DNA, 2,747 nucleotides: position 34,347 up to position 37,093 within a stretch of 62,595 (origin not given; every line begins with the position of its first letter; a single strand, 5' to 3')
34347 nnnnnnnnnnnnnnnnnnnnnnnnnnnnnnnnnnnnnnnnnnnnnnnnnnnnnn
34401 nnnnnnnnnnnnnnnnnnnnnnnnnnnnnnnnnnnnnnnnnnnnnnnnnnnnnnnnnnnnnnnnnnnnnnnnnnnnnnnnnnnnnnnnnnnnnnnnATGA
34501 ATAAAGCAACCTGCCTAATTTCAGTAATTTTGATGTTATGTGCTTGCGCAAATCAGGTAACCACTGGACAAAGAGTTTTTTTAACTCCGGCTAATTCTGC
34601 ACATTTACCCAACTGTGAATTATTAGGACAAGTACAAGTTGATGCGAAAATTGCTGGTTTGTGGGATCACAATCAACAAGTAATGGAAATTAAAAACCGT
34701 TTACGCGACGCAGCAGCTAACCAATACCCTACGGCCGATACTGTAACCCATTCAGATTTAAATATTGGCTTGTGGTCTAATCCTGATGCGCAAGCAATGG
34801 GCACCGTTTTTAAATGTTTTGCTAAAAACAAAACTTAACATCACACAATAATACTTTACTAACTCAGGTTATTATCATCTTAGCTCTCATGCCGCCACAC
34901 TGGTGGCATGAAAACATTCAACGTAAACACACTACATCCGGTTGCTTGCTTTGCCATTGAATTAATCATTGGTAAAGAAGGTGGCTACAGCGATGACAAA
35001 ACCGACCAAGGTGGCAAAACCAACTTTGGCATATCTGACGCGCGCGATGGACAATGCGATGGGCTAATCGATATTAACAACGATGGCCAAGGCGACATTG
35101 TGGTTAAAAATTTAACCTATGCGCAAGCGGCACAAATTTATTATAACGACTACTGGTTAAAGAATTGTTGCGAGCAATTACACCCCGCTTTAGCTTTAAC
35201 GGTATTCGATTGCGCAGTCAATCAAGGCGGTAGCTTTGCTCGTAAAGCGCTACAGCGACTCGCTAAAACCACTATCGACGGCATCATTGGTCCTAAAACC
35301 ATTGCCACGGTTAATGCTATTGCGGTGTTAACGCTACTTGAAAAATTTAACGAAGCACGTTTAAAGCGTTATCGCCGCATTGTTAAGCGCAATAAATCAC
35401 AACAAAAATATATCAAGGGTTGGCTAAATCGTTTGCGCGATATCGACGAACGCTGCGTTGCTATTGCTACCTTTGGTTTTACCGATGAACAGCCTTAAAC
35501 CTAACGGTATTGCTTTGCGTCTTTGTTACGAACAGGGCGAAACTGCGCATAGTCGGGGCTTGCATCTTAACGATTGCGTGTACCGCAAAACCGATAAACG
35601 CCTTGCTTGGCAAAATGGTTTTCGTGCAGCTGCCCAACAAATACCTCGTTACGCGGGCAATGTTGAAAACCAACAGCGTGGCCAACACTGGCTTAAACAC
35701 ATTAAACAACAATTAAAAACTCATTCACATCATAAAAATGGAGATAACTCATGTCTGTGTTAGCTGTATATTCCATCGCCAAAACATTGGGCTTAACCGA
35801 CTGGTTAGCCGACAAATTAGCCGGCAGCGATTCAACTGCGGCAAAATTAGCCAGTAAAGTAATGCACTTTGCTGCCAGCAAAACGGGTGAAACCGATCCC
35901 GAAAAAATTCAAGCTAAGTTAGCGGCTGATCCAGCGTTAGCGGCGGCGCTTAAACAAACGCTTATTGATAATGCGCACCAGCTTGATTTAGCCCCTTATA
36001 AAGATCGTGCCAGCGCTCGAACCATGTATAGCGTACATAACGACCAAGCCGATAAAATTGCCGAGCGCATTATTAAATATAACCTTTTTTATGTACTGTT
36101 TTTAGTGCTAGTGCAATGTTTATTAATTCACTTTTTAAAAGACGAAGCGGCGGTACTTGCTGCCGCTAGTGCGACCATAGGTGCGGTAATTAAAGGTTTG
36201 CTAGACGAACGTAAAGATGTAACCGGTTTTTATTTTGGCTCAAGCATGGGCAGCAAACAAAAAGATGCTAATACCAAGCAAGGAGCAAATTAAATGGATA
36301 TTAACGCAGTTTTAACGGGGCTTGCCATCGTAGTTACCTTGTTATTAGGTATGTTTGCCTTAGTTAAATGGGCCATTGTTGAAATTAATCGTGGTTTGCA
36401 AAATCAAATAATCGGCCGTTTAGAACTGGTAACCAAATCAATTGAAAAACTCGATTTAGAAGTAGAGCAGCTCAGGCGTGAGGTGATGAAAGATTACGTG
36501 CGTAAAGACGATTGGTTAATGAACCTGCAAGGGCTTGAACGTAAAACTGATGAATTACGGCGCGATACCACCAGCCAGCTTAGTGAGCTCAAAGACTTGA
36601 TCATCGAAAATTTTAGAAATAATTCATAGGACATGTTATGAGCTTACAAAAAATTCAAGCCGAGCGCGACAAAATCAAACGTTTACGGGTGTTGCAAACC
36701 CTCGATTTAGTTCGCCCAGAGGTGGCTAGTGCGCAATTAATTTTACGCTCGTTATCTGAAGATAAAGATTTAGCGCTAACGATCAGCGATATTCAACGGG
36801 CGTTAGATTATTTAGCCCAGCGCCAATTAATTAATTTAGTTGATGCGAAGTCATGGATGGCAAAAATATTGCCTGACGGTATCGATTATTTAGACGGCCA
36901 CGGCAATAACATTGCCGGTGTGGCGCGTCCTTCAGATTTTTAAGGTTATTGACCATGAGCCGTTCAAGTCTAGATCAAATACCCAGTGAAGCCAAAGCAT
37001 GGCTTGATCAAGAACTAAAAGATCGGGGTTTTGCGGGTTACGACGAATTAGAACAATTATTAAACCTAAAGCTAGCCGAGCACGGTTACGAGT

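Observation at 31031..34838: AT-rich three-gene envelope 'moron' inserted between the repressor and the lysis cassette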

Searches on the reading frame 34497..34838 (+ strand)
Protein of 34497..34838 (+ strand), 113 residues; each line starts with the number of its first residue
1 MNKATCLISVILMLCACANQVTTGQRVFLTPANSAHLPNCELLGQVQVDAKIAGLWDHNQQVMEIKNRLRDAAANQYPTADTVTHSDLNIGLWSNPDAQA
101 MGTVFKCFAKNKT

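Call 3: search_protein_families(library=pfam, proteins=[window:34497-34838:+], max_evalue=0.1)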
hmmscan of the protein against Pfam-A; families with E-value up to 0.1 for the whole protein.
window:34497-34838:+ (113 aa): 2 families
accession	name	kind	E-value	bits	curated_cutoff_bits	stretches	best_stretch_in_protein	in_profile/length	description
PF13698.11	DUF4156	-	0.00047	20.9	28.9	1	23-107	6-90/90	Domain of unknown function (DUF4156)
PF22084.1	UfSP_MPN_N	-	0.071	13.6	27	1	10-69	13-69/84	Ufm1 specific protease UfSP N-terminal MPN domain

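Call 4: search_protein_families(library=ncbifam, proteins=[window:34497-34838:+], max_evalue=0.1)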
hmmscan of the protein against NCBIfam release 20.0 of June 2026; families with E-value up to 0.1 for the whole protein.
window:34497-34838:+ (113 aa): 0 families

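Call 18: search_protein_families(library=padloc, proteins=[window:34497-34838:+], max_evalue=1)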
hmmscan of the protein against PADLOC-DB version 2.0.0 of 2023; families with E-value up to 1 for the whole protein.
window:34497-34838:+ (113 aa): 1 family
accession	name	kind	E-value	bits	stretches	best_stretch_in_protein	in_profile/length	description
PDLC00724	Effector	-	0.036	11.2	1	59-97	216-255/287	4TM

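Call 19: search_protein_families(library=phrogs, proteins=[window:34497-34838:+], max_evalue=0.01)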
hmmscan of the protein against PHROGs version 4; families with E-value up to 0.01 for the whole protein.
window:34497-34838:+ (113 aa): 0 families

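Call 58: list_cluster_members(proteins=[window:34497-34838:+, P0001, P0027, window:30421-30954:+, L010:8548-11244:+, L009:8416-11079:+])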
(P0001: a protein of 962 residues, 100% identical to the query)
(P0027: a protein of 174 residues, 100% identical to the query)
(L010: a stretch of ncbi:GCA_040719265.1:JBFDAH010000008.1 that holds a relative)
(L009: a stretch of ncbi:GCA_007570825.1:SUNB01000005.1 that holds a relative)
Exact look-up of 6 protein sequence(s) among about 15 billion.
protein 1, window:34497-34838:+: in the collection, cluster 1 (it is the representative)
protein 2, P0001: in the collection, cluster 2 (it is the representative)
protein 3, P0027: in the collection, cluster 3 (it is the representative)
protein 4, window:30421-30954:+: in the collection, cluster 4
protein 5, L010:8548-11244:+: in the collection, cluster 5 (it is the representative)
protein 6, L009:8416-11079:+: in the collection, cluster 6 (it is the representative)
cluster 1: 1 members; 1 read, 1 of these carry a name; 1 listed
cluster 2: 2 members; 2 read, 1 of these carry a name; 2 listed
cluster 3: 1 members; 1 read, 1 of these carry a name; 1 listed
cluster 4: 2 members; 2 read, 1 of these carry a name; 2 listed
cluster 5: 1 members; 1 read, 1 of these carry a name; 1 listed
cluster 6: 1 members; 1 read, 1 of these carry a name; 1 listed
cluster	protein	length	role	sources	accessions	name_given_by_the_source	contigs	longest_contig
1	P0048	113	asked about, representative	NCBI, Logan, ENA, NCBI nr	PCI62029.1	MAG: hypothetical protein COB35_04940 [Gammaproteobacteria bacterium]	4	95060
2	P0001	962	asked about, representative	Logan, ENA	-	-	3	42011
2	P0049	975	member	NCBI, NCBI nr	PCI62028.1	MAG: hypothetical protein COB35_04935 [Gammaproteobacteria bacterium]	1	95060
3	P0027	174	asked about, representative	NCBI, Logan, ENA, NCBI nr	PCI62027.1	MAG: hypothetical protein COB35_04930 [Gammaproteobacteria bacterium]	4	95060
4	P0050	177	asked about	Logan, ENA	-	-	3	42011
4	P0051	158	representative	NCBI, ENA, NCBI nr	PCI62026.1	MAG: hypothetical protein COB35_04925 [Gammaproteobacteria bacterium]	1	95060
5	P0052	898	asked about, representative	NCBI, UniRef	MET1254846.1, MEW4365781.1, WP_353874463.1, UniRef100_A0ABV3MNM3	ATP-binding protein [Aliikangiella maris] | ATP-binding protein n=2 Tax=Aliikangiella maris TaxID=3162458 RepID=A0ABV3MNM3_9GAMM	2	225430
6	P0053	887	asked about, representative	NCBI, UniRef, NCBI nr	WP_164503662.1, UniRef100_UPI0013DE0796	ligand-binding sensor domain-containing protein [Pleionea sediminis] | ligand-binding sensor domain-containing protein n=1 Tax=Pleionea sediminis TaxID=2569479 ... | two-component regulator propeller domain-containing protein [Pleionea sediminis]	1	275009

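Call 59: find_homologous_proteins(query=window:34497-34838:+, max_evalue=0.001)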
Query window:34497-34838:+ (113 aa): 38 proteins with E <= 0.001 among 39 candidates.
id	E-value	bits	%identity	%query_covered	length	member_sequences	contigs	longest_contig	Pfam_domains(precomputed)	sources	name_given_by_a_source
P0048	8.9e-71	253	100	100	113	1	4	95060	-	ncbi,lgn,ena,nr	ncbi:MAG: hypothetical protein COB35_04940 [Gammaproteobacteria bacterium]|nr:MAG: hypothetical prot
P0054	1.4e-48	181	75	96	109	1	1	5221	-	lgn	-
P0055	3.9e-48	180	74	96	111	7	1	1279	-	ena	-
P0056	8.0e-48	179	77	91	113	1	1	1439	-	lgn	-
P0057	1.4e-47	178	74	98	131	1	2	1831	-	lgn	-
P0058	2.5e-47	177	71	97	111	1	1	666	-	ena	-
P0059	6.3e-47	176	71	96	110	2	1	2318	-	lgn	-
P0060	7.2e-47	176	72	96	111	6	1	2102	-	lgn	-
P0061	2.8e-46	174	71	96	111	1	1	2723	-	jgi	jgi:PBP1b-binding outer membrane lipoprotein LpoB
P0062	4.1e-46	173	72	96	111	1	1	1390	-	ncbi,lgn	-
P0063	6.8e-46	173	71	96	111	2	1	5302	-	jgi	jgi:hypothetical protein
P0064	8.2e-46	172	68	98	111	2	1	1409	-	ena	-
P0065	2.5e-45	171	75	89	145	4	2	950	-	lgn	-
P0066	4.4e-45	170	66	99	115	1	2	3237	-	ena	-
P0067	4.8e-45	170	70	96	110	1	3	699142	-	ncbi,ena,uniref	ncbi:hypothetical protein [Pseudoalteromonas sp.]|uniref:hypothetical protein n=1 Tax=unclassified P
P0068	9.0e-45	169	76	88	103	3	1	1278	PF13698.12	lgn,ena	-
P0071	1.5e-44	168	69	96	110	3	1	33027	-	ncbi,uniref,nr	ncbi:hypothetical protein [Marinobacter sp. ELB17]|uniref:hypothetical protein n=1 Tax=Marinobacter 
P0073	1.7e-43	165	69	97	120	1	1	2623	PF13698.12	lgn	-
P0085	4.8e-33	131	58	84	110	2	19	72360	-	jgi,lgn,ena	-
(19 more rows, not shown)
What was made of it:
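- On DUF4156 lipoproteins (g3): Two homologues at about 70-76 % identity carry PF13698 (call 59).
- Checked: The DUF4156 match of g3 is below Pfam's cut-off (20.9 against 28.9 bits, call 3), although two homologues carry PF13698 (call 59).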

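Call 61: find_encoding_contigs(protein=P0067, flank=6000, max_places=2)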
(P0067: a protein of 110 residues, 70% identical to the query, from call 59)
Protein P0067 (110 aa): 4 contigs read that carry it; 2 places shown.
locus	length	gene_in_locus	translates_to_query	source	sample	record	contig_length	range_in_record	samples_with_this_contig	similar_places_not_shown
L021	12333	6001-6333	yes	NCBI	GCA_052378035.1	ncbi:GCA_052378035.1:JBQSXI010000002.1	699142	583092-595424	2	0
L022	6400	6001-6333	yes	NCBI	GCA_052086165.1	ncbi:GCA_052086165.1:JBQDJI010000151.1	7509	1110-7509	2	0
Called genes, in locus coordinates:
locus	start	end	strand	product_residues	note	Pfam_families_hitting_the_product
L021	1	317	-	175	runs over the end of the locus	-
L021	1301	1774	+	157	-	PF00210:Ferritin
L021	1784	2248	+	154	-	PF00210:Ferritin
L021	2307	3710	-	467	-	PF13091:PLDc_2, PF00614:PLDc (faint), PF13091:PLDc_2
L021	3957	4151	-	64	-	PF04324:Fer2_BFD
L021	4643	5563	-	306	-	PF13365:Trypsin_2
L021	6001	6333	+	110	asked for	-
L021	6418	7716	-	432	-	PF00078:RVT_1, PF08388:GIIM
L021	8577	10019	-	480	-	PF05598:DUF772, PF01609:DDE_Tnp_1, PF13751:DDE_Tnp_1_6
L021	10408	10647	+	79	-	-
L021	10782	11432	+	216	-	-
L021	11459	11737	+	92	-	-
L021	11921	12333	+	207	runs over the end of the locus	PF00589:Phage_integrase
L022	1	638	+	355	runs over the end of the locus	PF03929:PepSY_TM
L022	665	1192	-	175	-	-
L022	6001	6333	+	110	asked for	-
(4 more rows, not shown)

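Call 62: find_encoding_contigs(protein=P0085, flank=6000, max_places=2)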
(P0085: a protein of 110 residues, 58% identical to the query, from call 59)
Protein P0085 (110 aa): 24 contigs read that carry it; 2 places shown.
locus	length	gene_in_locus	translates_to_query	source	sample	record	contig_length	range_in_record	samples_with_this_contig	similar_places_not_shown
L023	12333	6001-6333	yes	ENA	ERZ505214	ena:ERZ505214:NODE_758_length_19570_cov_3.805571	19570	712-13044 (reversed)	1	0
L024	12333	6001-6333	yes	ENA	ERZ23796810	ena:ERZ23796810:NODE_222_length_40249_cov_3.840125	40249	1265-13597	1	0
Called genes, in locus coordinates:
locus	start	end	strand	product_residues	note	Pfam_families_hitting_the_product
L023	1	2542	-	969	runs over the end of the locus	-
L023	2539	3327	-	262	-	PF23947:DUF7281 (faint), PF09983:JetD_C (weak)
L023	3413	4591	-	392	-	PF09563:RE_LlaJI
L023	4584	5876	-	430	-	PF07728:AAA_5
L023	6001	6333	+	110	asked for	-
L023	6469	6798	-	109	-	-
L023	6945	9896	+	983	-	PF18470:Cas9_a (weak), PF13395:HNH_4, PF18541:RuvC_III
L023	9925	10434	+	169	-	PF01583:APS_kinase, PF13238:AAA_18 (weak), PF13671:AAA_33 (weak)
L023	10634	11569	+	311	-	PF01522:Polysacc_deac_1 (weak)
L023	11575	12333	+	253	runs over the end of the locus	-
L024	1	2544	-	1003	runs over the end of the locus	-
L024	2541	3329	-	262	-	PF23947:DUF7281 (faint), PF09983:JetD_C (weak)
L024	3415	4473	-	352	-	PF09563:RE_LlaJI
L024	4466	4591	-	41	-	-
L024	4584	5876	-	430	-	PF07728:AAA_5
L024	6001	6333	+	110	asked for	-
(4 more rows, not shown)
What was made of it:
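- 34497..34838 (+): g3: 113-aa lipoprotein, DUF4156-like. Separate swappable cargo, overlapping the g2 stop codon by 1 nt (TAATG). Contexts of its homologues: calls 61, 62.
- g3-like lipoproteins lie in defence islands (call 62).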

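Call 63: find_encoding_contigs(protein=P0071, flank=6000, max_places=2)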
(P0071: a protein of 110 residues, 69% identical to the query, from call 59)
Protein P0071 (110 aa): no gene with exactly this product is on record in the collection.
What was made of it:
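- Tried and rejected: One look-up (P0071) returned nothing (call 63).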

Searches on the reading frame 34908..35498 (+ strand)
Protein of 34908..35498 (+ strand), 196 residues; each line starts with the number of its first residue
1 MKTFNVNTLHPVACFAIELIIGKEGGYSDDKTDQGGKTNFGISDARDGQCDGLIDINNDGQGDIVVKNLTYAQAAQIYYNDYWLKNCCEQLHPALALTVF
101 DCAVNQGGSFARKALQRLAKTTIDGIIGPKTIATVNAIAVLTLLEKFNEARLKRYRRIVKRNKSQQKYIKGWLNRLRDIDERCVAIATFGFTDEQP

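Call 3: search_protein_families(library=pfam, proteins=[window:34908-35498:+], max_evalue=0.1)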
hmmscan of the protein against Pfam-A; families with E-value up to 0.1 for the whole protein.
window:34908-35498:+ (196 aa): 2 families
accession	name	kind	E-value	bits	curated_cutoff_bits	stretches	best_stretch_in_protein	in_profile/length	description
PF05838.17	Glyco_hydro_108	-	7.3e-24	84.5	21.2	1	18-107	2-85/85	Glycosyl hydrolase 108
PF09374.15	PG_binding_3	-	4.8e-13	49.5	24.6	1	113-176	4-75/76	Predicted Peptidoglycan domain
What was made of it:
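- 34908..35498 (+): GH108 endolysin with a PG_binding_3 domain. This is the downstream boundary of the finding. Call 3.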

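Call 4: search_protein_families(library=ncbifam, proteins=[window:34908-35498:+], max_evalue=0.1)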
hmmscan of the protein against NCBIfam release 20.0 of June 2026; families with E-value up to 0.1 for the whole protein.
window:34908-35498:+ (196 aa): 2 families
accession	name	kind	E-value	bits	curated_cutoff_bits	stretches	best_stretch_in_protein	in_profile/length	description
NF040573.1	holin_dep_muram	equivalog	3.7e-22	79.1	240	1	18-170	6-164/200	holin-associated N-acetylmuramidase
NF047539.1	XAC2610_fam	domain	0.062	13.8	35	0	54-85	4-33/89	XAC2610-related protein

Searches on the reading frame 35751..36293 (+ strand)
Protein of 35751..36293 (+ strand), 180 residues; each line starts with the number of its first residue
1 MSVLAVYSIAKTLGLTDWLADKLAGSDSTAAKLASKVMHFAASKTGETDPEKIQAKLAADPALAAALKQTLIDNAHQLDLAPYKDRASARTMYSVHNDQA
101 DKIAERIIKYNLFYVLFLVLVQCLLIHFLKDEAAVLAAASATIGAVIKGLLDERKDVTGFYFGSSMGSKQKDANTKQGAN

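Call 3: search_protein_families(library=pfam, proteins=[window:35751-36293:+], max_evalue=0.1)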
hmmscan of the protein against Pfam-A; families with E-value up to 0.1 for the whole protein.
window:35751-36293:+ (180 aa): 0 families

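Call 19: search_protein_families(library=phrogs, proteins=[window:35751-36293:+], max_evalue=0.01)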
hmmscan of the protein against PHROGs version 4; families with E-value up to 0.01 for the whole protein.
window:35751-36293:+ (180 aa): 2 families
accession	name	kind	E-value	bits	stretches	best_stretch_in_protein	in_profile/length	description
phrog_1544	-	unknown function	1.5e-19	71.5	1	1-177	1-194/200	-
phrog_9646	-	unknown function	0.0017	19.3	1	64-175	15-127/130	-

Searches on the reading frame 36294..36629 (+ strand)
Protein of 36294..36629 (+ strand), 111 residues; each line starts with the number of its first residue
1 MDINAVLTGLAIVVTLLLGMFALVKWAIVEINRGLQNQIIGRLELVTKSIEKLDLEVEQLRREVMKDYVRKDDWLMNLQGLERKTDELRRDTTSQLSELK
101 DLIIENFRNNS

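Call 3: search_protein_families(library=pfam, proteins=[window:36294-36629:+], max_evalue=0.1)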
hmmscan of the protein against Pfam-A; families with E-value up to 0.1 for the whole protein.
window:36294-36629:+ (111 aa): 2 families
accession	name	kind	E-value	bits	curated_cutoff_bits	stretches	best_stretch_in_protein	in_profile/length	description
PF19697.4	Atg11_middle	-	0.016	15.9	26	1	49-84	43-78/79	Atg11 middle domain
PF01865.21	PhoU_div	-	0.019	14.8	24.4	1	26-100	103-176/214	Protein of unknown function DUF47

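Call 19: search_protein_families(library=phrogs, proteins=[window:36294-36629:+], max_evalue=0.01)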
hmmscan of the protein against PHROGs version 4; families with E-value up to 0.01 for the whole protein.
window:36294-36629:+ (111 aa): 1 family
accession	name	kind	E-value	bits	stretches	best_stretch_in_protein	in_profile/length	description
phrog_462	-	other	1.2e-07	32.9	1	11-89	16-87/101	lipoprotein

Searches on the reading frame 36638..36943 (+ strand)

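Call 19: search_protein_families(library=phrogs, proteins=[window:36638-36943:+], max_evalue=0.01)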
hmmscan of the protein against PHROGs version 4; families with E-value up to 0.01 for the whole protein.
window:36638-36943:+ (101 aa): 2 families
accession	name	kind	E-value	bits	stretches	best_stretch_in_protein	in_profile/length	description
phrog_436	-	unknown function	4.3e-13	49.7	1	5-99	10-104/125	-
phrog_2440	-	transcription regulation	0.0023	18.8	0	37-90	47-100/126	transcriptional regulator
